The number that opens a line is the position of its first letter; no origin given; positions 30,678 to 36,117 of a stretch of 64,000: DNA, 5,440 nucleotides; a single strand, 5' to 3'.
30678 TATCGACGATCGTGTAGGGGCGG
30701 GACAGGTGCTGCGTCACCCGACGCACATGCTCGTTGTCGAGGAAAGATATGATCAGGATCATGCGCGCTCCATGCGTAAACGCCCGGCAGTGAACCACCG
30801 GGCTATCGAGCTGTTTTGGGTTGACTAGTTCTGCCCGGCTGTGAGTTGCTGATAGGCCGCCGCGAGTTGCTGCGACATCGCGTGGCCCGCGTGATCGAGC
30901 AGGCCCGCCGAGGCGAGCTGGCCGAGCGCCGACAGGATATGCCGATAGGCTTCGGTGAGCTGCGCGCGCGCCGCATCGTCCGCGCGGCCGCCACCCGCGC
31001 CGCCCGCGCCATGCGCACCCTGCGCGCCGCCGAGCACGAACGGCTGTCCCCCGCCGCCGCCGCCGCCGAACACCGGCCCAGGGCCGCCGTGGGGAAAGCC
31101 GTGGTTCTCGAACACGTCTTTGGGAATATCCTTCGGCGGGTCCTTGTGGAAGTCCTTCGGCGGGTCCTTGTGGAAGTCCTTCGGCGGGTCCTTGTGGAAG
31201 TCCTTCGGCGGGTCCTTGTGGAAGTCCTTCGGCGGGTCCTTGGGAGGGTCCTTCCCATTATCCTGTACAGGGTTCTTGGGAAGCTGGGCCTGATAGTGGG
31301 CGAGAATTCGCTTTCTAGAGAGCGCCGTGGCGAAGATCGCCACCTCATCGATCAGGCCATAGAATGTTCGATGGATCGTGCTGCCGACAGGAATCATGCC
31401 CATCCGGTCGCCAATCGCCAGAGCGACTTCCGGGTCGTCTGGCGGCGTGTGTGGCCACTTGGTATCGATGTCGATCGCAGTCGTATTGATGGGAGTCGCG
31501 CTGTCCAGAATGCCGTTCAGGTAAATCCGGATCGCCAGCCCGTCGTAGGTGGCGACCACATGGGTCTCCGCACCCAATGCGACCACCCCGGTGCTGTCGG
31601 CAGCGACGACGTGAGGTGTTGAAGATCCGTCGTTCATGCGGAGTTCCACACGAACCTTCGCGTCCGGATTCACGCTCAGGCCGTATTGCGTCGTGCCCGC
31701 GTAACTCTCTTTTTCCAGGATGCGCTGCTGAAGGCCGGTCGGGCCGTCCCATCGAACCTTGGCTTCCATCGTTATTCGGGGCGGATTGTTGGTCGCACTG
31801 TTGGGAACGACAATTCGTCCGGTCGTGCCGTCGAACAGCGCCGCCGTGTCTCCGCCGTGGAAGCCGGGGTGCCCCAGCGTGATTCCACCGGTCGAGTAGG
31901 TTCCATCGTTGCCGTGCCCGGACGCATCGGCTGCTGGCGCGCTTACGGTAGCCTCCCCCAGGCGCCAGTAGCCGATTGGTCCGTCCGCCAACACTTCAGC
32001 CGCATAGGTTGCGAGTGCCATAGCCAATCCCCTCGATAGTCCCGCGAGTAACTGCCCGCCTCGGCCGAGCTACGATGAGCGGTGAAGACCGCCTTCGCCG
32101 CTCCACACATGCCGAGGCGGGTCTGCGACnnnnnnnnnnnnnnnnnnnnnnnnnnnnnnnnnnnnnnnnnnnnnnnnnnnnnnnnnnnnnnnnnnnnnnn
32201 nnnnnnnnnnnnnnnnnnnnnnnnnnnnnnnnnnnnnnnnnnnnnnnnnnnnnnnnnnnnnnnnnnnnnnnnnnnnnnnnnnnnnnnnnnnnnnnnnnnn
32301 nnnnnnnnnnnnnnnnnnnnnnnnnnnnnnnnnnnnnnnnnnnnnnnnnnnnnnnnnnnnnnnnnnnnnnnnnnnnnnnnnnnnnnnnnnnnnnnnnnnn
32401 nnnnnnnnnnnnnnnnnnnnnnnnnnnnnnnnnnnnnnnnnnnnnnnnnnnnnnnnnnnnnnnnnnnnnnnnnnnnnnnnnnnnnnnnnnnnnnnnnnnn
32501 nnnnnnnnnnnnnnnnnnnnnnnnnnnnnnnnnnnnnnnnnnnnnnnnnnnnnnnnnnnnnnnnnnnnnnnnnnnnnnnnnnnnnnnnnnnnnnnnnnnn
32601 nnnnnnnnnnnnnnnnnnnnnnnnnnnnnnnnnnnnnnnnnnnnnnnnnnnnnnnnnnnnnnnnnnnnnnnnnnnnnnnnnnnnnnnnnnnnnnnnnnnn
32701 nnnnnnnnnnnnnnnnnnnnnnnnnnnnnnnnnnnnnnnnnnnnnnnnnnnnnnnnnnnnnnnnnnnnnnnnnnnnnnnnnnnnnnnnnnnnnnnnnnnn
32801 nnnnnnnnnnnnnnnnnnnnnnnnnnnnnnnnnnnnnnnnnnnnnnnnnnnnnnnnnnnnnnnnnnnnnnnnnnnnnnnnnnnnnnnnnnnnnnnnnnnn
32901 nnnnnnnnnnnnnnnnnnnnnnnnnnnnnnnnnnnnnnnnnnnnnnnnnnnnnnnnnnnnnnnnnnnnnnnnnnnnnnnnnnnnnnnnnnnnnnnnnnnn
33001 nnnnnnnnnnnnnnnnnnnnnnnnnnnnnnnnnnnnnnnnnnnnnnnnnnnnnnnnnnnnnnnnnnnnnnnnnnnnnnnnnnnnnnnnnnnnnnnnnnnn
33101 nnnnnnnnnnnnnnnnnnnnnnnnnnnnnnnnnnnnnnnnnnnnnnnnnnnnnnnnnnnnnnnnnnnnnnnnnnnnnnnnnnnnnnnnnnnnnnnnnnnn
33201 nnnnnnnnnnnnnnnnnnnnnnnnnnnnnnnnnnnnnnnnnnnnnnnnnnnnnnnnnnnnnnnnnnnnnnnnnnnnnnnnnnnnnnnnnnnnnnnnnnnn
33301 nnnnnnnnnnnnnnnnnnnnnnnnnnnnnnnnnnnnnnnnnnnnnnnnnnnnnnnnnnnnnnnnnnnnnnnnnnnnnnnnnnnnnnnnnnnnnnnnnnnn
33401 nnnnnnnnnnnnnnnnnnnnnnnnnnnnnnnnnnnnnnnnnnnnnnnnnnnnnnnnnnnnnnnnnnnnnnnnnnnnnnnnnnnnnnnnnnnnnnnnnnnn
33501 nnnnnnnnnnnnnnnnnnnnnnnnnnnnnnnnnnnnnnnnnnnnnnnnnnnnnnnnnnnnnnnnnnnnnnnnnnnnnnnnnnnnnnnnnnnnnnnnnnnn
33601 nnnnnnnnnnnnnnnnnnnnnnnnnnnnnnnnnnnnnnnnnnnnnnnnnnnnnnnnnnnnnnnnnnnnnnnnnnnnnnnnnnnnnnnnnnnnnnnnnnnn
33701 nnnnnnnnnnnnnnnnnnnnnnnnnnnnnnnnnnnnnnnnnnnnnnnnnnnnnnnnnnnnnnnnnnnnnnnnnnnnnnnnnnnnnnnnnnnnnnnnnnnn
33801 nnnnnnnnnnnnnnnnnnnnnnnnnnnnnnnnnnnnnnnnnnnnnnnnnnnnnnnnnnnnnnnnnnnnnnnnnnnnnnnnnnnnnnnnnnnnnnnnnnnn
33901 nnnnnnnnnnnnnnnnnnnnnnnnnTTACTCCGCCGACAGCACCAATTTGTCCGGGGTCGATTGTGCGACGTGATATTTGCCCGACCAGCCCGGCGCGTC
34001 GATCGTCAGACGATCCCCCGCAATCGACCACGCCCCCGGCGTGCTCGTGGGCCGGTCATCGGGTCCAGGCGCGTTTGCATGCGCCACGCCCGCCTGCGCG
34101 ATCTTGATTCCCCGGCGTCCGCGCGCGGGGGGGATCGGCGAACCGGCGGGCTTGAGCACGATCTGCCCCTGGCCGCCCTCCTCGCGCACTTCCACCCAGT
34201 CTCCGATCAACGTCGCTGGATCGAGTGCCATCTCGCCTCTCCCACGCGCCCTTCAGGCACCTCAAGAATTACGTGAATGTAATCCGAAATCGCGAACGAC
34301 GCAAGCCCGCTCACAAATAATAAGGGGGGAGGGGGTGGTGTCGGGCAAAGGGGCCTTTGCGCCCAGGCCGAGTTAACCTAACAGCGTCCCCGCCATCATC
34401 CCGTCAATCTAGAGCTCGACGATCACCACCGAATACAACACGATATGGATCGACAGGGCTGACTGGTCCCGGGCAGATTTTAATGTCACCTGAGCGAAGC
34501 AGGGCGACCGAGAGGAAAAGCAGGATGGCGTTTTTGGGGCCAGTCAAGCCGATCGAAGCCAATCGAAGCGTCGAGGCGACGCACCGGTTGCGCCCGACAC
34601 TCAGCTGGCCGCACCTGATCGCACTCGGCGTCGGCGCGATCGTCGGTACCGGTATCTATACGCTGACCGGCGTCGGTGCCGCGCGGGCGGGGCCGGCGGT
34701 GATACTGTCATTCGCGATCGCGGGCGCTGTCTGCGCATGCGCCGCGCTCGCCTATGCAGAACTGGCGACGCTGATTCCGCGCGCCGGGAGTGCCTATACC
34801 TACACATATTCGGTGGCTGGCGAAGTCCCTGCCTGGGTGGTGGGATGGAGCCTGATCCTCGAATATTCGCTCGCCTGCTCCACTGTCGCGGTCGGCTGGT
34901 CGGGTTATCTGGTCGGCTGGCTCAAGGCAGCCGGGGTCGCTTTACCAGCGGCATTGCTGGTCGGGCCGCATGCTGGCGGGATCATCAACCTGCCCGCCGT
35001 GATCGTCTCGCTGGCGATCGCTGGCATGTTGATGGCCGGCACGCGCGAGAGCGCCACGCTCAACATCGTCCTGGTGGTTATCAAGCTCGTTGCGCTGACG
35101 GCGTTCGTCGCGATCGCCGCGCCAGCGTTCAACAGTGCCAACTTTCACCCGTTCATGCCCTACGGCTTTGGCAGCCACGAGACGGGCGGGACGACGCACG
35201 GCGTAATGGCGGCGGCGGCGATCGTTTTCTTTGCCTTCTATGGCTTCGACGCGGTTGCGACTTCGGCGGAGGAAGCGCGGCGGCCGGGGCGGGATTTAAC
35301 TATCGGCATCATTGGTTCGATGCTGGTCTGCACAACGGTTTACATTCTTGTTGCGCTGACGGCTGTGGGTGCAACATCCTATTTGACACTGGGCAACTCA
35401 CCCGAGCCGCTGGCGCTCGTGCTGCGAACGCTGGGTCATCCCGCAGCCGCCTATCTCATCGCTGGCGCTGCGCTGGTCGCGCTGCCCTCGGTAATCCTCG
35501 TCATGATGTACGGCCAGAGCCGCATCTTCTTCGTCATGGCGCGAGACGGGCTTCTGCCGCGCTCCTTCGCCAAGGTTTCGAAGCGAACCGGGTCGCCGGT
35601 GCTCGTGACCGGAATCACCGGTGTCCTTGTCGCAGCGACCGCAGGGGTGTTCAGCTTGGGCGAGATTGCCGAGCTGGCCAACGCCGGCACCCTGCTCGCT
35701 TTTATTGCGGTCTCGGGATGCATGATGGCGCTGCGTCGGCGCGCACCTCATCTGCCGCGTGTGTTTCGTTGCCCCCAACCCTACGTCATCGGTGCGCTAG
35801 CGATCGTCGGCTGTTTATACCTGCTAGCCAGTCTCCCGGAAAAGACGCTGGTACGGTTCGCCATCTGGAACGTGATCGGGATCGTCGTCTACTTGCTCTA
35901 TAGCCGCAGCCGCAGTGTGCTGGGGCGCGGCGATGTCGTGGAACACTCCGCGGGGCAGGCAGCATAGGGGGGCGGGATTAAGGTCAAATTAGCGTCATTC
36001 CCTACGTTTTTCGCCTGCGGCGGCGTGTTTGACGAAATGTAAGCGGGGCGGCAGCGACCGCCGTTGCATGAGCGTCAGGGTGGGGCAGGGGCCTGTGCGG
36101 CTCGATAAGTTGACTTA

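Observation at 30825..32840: The shared C-terminal module aligns almost residue for residue between the protease and the lectin-fold protein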

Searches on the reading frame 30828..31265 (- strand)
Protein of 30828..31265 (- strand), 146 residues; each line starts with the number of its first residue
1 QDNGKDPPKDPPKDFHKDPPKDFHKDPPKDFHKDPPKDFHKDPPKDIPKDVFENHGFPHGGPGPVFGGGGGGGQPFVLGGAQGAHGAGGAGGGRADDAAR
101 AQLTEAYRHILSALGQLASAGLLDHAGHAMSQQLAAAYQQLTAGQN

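Call 73: predict_structure(protein=window:30828-31265:-)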
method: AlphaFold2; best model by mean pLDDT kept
length: 146 residues; sequences in the alignment: 1
mean_pLDDT: 63.1   pTM: 0.29
mean pLDDT of the five models: 63.1, 61.9, 59.5, 59.1, 58.9
residues with pLDDT >= 90: 5; 70-90: 42; 50-70: 74; < 50: 25
segments of 3 or more residues with pLDDT < 50: 60-63, 67-71
pLDDT, mean of each block of 10 residues (from residue 1): 56 59 57 57 54 50 45 51 52 68 84 87 84 79 64
secondary structure, 60 per line:
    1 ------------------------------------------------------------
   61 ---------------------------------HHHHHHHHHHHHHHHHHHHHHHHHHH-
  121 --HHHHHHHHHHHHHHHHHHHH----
elements in order: H94-119 H123-142
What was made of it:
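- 30828..30980 (-): LamG cassette part 4: helical hairpin, to the C-terminus. The same hairpin forms when the cassette is folded alone, pLDDT 79-87 with the last block at 64 (call 73).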

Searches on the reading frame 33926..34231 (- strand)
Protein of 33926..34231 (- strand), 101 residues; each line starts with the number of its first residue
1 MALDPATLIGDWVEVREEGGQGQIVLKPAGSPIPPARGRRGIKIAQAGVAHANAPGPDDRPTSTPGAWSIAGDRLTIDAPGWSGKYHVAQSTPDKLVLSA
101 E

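Call 4: search_protein_families(library=pfam, proteins=[window:33926-34231:-], max_evalue=0.1)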
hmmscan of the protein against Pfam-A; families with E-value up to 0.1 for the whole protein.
window:33926-34231:- (101 aa): 0 families

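Call 5: search_protein_families(library=ncbifam, proteins=[window:33926-34231:-], max_evalue=0.1)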
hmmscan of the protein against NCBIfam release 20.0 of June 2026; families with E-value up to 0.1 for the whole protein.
window:33926-34231:- (101 aa): 0 families

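Call 31: search_solved_structures(query=A1, max_evalue=10, show_alignments=1)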
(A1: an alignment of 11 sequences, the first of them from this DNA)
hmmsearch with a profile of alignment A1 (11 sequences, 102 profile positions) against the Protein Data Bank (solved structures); distinct sequences matched with E-value up to 10: 2.
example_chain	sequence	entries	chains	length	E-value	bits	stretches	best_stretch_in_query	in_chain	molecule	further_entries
2a35_A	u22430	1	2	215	0.6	13.4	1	23-62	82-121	hypothetical protein PA4017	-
2chc_A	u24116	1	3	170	1.4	12.2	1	41-96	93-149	PROTEIN RV3472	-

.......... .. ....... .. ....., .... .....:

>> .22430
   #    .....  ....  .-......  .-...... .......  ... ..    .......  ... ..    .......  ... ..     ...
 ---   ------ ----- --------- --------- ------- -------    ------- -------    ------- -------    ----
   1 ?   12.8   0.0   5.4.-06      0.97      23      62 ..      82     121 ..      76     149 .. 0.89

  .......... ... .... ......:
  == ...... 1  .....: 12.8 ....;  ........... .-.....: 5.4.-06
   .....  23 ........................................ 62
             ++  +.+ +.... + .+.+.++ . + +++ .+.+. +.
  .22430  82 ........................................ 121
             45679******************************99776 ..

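Call 32: search_protein_families(library=pfam, alignment_id=A1, max_evalue=1)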
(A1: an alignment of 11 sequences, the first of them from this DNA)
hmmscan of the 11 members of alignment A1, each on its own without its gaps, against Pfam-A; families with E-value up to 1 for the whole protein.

A. member 1, seq(101 aa): 1 family
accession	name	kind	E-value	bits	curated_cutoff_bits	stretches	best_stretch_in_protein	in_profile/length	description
PF13648.12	Lipocalin_4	-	0.1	14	22.4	1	62-98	52-89/89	Lipocalin-like domain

B. families by the number of members that match (of 11 scanned): 1 family
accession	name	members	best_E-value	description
PF13648.12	Lipocalin_4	4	6e-05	Lipocalin-like domain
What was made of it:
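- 33926..34231 (-): First gene of the operon: a 101-aa lipocalin-like protein (invariant W, PPxRGR and D in DDR). It is a partner of M43-headed cassette proteins only. Weak Lipocalin_4 PF13648 match (4 of 11 members, best E=6e-5; call 32).
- Tried and rejected: The small protein gave no significant PDB sequence match (best E=0.6; call 31) and only a weak Lipocalin_4 match (call 32).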

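Call 78: search_protein_families(library=padloc, proteins=[window:33926-34231:-], max_evalue=0.01)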
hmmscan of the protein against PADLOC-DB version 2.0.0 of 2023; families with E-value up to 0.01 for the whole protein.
window:33926-34231:- (101 aa): 0 families

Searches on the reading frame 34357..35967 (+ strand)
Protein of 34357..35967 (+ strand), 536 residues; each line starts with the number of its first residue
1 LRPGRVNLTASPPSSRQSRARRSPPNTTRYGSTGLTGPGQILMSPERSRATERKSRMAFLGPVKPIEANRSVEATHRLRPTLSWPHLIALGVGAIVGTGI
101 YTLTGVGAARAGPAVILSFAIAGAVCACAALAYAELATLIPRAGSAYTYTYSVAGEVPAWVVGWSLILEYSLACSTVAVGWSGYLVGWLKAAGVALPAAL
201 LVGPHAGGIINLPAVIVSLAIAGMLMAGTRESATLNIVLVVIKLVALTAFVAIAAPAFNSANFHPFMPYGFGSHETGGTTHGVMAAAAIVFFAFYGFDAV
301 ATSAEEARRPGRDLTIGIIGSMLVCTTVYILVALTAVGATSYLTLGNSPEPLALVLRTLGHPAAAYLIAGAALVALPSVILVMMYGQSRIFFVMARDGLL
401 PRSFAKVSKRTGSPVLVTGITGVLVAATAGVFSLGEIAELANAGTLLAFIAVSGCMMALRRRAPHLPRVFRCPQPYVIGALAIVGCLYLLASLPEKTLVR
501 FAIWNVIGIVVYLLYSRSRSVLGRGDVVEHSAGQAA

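Call 99: search_protein_families(library=pfam, proteins=[window:34357-35967:+], max_evalue=0.001)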
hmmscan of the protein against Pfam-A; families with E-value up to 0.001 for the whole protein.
window:34357-35967:+ (536 aa): 3 families
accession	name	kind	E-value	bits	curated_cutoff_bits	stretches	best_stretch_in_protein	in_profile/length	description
PF13520.12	AA_permease_2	-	2.2e-52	178.9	27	1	82-493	1-404/427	Amino acid permease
PF00324.27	AA_permease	-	4.6e-39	134.8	24.6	1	86-452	1-374/470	Amino acid permease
PF13906.12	AA_permease_C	-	1.2e-08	35.3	27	1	470-519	1-50/51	C-terminus of AA_permease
